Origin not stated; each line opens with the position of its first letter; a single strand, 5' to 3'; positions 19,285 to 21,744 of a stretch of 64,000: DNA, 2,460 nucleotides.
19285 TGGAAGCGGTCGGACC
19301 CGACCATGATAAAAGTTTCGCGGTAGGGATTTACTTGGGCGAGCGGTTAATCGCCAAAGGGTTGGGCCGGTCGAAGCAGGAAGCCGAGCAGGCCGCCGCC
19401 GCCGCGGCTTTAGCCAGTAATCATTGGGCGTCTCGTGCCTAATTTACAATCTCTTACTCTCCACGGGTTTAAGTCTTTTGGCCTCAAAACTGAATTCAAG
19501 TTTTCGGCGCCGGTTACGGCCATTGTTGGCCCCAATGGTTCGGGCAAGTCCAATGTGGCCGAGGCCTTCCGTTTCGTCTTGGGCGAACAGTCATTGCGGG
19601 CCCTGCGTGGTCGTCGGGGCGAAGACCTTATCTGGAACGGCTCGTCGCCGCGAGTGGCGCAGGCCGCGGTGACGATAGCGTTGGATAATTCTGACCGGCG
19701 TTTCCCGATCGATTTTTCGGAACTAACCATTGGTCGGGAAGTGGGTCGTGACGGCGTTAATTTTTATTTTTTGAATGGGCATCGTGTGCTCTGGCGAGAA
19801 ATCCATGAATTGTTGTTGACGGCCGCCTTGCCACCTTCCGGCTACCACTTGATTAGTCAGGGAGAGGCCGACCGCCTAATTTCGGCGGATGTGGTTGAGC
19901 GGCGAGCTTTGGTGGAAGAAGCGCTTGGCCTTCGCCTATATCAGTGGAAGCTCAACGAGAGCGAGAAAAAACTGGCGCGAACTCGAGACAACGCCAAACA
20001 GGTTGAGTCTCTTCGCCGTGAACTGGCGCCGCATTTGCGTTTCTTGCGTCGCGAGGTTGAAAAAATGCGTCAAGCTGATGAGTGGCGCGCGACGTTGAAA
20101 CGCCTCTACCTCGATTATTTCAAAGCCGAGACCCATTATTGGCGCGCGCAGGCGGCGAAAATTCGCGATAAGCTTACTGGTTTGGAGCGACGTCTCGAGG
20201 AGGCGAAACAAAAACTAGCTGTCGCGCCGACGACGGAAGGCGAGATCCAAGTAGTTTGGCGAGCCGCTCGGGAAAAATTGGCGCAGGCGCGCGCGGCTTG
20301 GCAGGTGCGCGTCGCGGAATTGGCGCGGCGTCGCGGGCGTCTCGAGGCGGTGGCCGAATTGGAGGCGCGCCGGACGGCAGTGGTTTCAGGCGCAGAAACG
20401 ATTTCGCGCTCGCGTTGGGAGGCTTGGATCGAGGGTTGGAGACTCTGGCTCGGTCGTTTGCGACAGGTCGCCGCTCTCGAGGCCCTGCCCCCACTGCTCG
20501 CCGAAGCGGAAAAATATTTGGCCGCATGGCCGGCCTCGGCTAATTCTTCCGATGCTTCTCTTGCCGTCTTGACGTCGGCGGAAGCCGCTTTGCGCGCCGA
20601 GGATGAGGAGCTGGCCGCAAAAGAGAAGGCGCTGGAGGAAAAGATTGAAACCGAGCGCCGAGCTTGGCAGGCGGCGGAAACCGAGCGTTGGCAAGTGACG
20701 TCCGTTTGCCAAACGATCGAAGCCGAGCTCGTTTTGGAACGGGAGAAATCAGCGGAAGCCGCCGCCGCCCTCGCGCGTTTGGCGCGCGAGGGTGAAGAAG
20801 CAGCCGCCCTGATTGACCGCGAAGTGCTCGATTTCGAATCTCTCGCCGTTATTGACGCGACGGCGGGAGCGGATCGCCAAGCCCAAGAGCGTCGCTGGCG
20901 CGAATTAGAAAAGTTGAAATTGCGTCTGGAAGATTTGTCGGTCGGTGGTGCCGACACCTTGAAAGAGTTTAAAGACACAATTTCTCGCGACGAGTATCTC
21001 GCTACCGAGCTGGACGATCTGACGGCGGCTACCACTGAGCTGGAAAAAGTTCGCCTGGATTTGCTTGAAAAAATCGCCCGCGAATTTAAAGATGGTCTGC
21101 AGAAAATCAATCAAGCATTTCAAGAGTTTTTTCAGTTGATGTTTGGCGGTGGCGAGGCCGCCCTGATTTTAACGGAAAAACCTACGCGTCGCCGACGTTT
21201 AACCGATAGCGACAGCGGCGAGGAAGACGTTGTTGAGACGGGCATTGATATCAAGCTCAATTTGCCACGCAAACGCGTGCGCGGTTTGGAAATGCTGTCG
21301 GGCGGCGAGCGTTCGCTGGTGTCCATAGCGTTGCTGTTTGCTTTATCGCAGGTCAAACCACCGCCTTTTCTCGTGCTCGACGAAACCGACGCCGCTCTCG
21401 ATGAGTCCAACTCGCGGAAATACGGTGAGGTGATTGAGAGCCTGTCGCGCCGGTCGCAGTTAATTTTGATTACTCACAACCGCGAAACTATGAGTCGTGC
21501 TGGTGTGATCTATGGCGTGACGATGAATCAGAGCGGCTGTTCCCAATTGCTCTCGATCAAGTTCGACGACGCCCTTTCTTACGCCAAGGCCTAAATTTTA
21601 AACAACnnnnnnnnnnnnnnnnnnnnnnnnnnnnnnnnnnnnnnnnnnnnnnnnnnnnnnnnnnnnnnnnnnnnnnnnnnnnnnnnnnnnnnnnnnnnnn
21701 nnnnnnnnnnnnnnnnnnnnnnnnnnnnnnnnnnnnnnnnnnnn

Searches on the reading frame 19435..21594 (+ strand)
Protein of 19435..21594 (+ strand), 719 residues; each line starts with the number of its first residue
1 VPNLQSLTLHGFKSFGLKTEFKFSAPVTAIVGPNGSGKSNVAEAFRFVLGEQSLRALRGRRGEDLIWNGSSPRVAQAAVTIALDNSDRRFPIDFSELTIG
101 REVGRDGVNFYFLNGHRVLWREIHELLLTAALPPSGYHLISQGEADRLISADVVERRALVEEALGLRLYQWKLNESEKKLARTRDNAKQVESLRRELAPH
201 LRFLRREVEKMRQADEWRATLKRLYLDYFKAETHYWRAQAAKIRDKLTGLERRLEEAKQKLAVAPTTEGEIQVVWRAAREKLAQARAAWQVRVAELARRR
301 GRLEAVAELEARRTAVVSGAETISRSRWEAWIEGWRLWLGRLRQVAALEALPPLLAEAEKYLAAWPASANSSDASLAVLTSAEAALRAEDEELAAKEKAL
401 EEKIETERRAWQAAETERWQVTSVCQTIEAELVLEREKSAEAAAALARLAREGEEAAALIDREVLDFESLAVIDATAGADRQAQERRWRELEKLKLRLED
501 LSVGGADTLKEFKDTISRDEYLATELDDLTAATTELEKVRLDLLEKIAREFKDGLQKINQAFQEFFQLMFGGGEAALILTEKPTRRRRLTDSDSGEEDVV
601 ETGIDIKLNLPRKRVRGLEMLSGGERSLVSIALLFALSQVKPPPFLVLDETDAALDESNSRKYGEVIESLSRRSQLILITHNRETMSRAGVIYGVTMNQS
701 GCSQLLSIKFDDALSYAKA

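Call 69: search_protein_families(library=pfam, proteins=[window:19435-21594:+], max_evalue=0.0001)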
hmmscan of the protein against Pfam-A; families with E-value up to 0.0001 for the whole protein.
window:19435-21594:+ (719 aa): 5 families
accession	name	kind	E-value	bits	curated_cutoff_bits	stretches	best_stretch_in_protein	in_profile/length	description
PF02463.25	SMC_N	-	1.4e-62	211.4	40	1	4-703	2-219/220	RecF/RecN/SMC N terminal domain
PF13476.12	AAA_23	-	5.5e-15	57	27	1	6-261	1-200/201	AAA domain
PF13304.12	AAA_21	-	1.4e-13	52.1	27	1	27-80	1-59/304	AAA domain, putative AbiEii toxin, Type IV TA system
PF13175.12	AAA_15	-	6e-07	29.8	32.1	1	4-52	3-50/374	AAA ATPase domain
PF00005.33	ABC_tran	-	2.3e-06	28.7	25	0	27-45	13-31/137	ABC transporter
